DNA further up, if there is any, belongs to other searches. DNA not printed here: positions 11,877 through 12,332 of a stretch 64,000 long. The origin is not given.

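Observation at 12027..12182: Unannotated 51-aa precursor peptide; its leader end matches the Nif11-type precursor 5 kb upstream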

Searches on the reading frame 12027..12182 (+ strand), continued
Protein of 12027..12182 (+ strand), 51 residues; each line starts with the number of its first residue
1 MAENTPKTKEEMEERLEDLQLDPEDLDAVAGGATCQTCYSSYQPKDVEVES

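Call 70: fold_search(model_id=the predicted structure, library=pdb)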
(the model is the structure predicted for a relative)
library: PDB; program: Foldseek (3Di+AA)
matches with E <= 10: 156; with E <= 0.001: 5
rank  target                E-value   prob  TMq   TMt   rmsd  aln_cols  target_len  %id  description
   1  8s5f_E                5.5e-08  1.00  0.57  0.63   6.6       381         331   15  Crystal structure of the HExxH domain of ChlBHExxH a novel alpha-ketoglutarate dependent oxygenase (released 2024-10-02)
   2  8s5f_A                9.7e-08  1.00  0.57  0.61   8.0       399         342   13  Crystal structure of the HExxH domain of ChlBHExxH a novel alpha-ketoglutarate dependent oxygenase (released 2024-10-02)
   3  8s5f_D                1.5e-07  1.00  0.57  0.63   8.0       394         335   13  Crystal structure of the HExxH domain of ChlBHExxH a novel alpha-ketoglutarate dependent oxygenase (released 2024-10-02)
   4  8s5f_F                3.3e-07  1.00  0.56  0.64   6.6       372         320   14  Crystal structure of the HExxH domain of ChlBHExxH a novel alpha-ketoglutarate dependent oxygenase (released 2024-10-02)
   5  22ob                  1.2e-05  1.00  0.58  0.53   9.9       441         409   17  Crystal structure of SjiH-Ni (released 2026-02-11)
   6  3lsn                  4.8e-02  0.30  0.16  0.20  17.9       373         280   12  Crystal structure of putative geranyltranstransferase from PSEUDOMONAS fluorescens PF-5 complexed with magnesium (released 2010-03-02)
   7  3p41                  5.8e-02  0.28  0.16  0.20  18.4       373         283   13  Crystal structure of polyprenyl synthetase from pseudomonas fluorescens pf-5 complexed with magnesium and isoprenyl pyro (released 2010-10-20)
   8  4kkm_A                1.3e-01  0.20  0.17  0.21  17.2       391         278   12  Crystal structure of a FPP/GFPP synthase (Target EFI-501952) from Zymomonas mobilis, apo structure (released 2013-05-15)
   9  3zou_B                1.4e-01  0.20  0.16  0.20  16.5       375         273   11  Native structure of Farnesyl Pyrophosphate Synthase from Pseudomonas aeruginosa PA01, with bound fragment SPB02696, an (released 2014-03-12)
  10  4umj_A                1.7e-01  0.20  0.16  0.20  16.4       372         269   12  Native structure of Farnesyl Pyrophosphate Synthase from Pseudomonas aeruginosa PA01, with bound ibandronic acid molec (released 2015-03-11)
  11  3zl6_A                1.8e-01  0.20  0.17  0.21  16.4       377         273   13  Native structure of Farnesyl Pyrophosphate Synthase from Pseudomonas aeruginosa PAO1, with bound fragment KM10833. (released 2014-02-12)
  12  3zmb_B                1.9e-01  0.15  0.15  0.19  17.3       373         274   12  Native structure of Farnesyl Pyrophosphate Synthase from Pseudomonas aeruginosa PA01, with bound fragment SPB02696. (released 2014-02-26)
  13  5e8h_A                2.1e-01  0.18  0.17  0.21  18.7       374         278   10  Crystal structure of geranylfarnesyl pyrophosphate synthases 2 from Arabidopsis thaliana (released 2015-11-11)
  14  5xn6_B                2.5e-01  0.16  0.17  0.21  17.4       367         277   11  Heterodimer crystal structure of geranylgeranyl diphosphate synthases 1 with GGPPS Recruiting Protein(OsGRP) from Oryz (released 2017-06-28)
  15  5xn5_A                2.6e-01  0.18  0.19  0.22  17.6       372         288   12  Homo-dimer crystal structure of geranylgeranyl diphosphate synthases 1 from Oryza sativa (released 2017-06-21)
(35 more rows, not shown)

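Call 72: search_solved_structures(query=A3, max_evalue=10, show_alignments=3)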
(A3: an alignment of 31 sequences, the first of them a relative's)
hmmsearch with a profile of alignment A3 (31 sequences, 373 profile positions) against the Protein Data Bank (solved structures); distinct sequences matched with E-value up to 10: 6.
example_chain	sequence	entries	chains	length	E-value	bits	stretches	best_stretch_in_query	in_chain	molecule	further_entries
8ryz_A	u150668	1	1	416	0.2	13.9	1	157-218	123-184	selenoneine synthase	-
8k5i_A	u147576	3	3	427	0.21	13.9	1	157-218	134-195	selenoneine synthase SenA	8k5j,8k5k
9ebt_A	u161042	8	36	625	0.31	13.3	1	263-325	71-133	CRISPR-associated ring nuclease and adenosine deaminase, subunit A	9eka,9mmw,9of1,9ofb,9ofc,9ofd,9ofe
9ubl_A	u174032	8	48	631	0.32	13.2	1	263-325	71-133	adenosine deaminase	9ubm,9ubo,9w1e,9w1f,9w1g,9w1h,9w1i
8ep9_A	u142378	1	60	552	0.74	12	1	263-302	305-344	Human Parvovirus 4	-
5xfl_A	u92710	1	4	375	1.3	11.2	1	48-179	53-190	Catenin alpha-2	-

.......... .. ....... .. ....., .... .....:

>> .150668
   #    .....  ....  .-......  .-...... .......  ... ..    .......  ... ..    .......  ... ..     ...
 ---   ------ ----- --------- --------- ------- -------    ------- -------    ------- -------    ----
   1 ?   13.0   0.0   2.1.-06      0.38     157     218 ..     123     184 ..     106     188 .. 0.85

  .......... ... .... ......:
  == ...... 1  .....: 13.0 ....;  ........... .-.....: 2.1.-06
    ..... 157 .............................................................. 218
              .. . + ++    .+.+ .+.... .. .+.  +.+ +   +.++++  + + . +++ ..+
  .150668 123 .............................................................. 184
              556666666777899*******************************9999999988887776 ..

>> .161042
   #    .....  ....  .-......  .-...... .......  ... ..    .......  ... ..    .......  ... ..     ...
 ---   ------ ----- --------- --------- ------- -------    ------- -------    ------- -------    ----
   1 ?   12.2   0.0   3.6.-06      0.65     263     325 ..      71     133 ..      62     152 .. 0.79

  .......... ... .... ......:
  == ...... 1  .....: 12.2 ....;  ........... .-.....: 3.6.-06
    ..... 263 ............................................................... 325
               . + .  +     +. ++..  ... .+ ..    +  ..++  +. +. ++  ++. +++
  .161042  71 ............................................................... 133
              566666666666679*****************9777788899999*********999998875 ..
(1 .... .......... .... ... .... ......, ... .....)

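Call 78: find_homologous_proteins(query=A5, max_evalue=1)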
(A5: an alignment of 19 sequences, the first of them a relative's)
Query A5 (19 sequences) (51 aa, profile of the alignment): 60 proteins with E <= 1 among 8000 candidates.
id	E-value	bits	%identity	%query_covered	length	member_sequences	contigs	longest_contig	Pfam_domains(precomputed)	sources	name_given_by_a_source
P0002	4.3e-27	111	84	86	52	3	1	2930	-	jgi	jgi:hypothetical protein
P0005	7.9e-26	107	86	82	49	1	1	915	-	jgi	jgi:hypothetical protein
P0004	9.3e-26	107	75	94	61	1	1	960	-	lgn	-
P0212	1.0e-25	107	78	88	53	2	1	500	-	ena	-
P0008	1.1e-25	106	78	86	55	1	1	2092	-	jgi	jgi:cytochrome c556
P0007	1.7e-25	106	83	82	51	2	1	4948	-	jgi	jgi:hypothetical protein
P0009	2.7e-25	105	81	82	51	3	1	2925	-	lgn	-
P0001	3.9e-25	105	100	100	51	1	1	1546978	-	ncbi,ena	-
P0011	5.9e-25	104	77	82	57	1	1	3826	-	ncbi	-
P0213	6.3e-25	104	74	86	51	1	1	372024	-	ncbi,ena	-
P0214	6.5e-25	104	77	86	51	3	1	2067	-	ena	-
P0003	7.6e-25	104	78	90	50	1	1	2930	-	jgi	jgi:hypothetical protein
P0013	1.1e-24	103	73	94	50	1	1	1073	-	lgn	-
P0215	1.6e-24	103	74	88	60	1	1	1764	-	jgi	-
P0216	1.6e-24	103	79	82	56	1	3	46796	-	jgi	jgi:cytochrome c556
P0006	2.8e-24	102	73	96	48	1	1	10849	-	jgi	-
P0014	1.3e-20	90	83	71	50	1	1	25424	-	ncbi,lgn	ncbi:MAG: hypothetical protein AAF560_09015 [Acidobacteriota bacterium]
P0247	8.9e-19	84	69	96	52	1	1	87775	-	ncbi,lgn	ncbi:MAG: hypothetical protein AAF481_16575 [Acidobacteriota bacterium]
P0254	5.6e-5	40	62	43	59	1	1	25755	-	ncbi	-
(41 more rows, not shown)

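Call 90: find_encoding_contigs(protein=P0254, flank=10000, max_places=2)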
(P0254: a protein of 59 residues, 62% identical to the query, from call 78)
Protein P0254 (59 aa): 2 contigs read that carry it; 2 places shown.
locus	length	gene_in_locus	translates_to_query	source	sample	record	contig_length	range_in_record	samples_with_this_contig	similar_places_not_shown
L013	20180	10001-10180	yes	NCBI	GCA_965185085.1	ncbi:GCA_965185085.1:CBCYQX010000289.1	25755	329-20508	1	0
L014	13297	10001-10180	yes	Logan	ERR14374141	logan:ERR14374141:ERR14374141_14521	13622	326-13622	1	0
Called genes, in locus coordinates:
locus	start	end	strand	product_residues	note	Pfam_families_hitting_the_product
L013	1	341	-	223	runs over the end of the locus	?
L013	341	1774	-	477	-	PF02321:OEP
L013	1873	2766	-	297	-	PF02311:AraC_binding, PF07883:Cupin_2 (weak), PF12833:HTH_18, PF00165:HTH_AraC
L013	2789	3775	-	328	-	PF08240:ADH_N, PF00107:ADH_zinc_N, PF13602:ADH_zinc_N_2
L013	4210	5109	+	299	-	PF02311:AraC_binding, PF00165:HTH_AraC (faint), PF12833:HTH_18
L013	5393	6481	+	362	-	PF02518:HATPase_c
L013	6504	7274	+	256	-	PF00072:Response_reg, PF00165:HTH_AraC (weak), PF12833:HTH_18, PF00165:HTH_AraC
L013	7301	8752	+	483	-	PF03572:Peptidase_S41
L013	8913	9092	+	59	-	-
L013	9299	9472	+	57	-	-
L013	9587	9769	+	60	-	-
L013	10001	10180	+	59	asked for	-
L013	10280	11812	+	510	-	-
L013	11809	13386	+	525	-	-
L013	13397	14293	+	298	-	PF00248:Aldo_ket_red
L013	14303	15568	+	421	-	PF00364:Biotin_lipoyl (faint), PF25917:BSH_RND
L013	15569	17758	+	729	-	PF03412:Peptidase_C39, PF00664:ABC_membrane, PF00005:ABC_tran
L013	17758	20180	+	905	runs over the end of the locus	PF00664:ABC_membrane, PF00005:ABC_tran, PF02463:SMC_N (faint)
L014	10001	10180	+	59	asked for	-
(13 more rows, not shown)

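Call 91: find_encoding_contigs(protein=P0247, flank=10000, max_places=2)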
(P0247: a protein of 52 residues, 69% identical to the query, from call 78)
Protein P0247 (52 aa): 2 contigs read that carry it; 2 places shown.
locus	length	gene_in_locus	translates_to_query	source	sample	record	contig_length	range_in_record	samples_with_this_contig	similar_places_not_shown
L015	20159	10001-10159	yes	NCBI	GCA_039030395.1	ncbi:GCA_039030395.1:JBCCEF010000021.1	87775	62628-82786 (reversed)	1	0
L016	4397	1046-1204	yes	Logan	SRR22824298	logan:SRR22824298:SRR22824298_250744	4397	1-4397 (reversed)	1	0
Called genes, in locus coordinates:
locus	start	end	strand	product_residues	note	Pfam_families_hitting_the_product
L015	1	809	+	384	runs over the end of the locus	-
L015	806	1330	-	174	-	PF10604:Polyketide_cyc2 (weak), PF03364:Polyketide_cyc (weak)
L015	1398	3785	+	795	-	PF01494:FAD_binding_3, PF00724:Oxidored_FMN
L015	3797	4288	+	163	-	PF01643:Acyl-ACP_TE (weak), PF13279:4HBT_2, PF03061:4HBT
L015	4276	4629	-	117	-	-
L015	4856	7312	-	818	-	PF13472:Lipase_GDSL_2, PF13424:TPR_12, PF13414:TPR_11 (weak), PF13432:TPR_16, PF13432:TPR_16, PF14559:TPR_19, PF13414:TPR_11, PF14559:TPR_19, +26 more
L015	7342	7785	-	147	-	PF20136:DUF6526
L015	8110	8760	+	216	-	PF01625:PMSR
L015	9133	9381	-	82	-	PF12728:HTH_17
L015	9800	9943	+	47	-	-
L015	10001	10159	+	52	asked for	-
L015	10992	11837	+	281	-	-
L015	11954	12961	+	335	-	-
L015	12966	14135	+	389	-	PF00248:Aldo_ket_red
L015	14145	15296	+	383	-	PF00535:Glycos_transf_2, PF13641:Glyco_tranf_2_3 (faint)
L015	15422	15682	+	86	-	PF19702:DUF6200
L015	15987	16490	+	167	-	-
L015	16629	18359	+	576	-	PF03109:ABC1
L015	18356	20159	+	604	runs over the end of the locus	PF00501:AMP-binding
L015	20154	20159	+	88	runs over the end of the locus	PF00550:PP-binding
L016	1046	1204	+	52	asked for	-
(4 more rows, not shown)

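Call 100: search_protein_families(library=ncbifam, alignment_id=A2, max_evalue=0.001)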
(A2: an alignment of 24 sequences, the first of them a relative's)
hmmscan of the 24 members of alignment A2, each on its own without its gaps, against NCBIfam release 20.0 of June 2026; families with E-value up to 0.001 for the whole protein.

A. member 1, P0016 (373 aa): 1 family
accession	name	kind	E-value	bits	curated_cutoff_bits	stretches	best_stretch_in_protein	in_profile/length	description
TIGR04267.2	mod_HExxH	domain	3.4e-13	50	40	1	174-355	2-177/177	aKG-HExxH-type peptide beta-hydroxylase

B. families by the number of members that match (of 24 scanned): 1 family
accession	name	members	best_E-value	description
TIGR04267.2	mod_HExxH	24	3.5e-16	aKG-HExxH-type peptide beta-hydroxylase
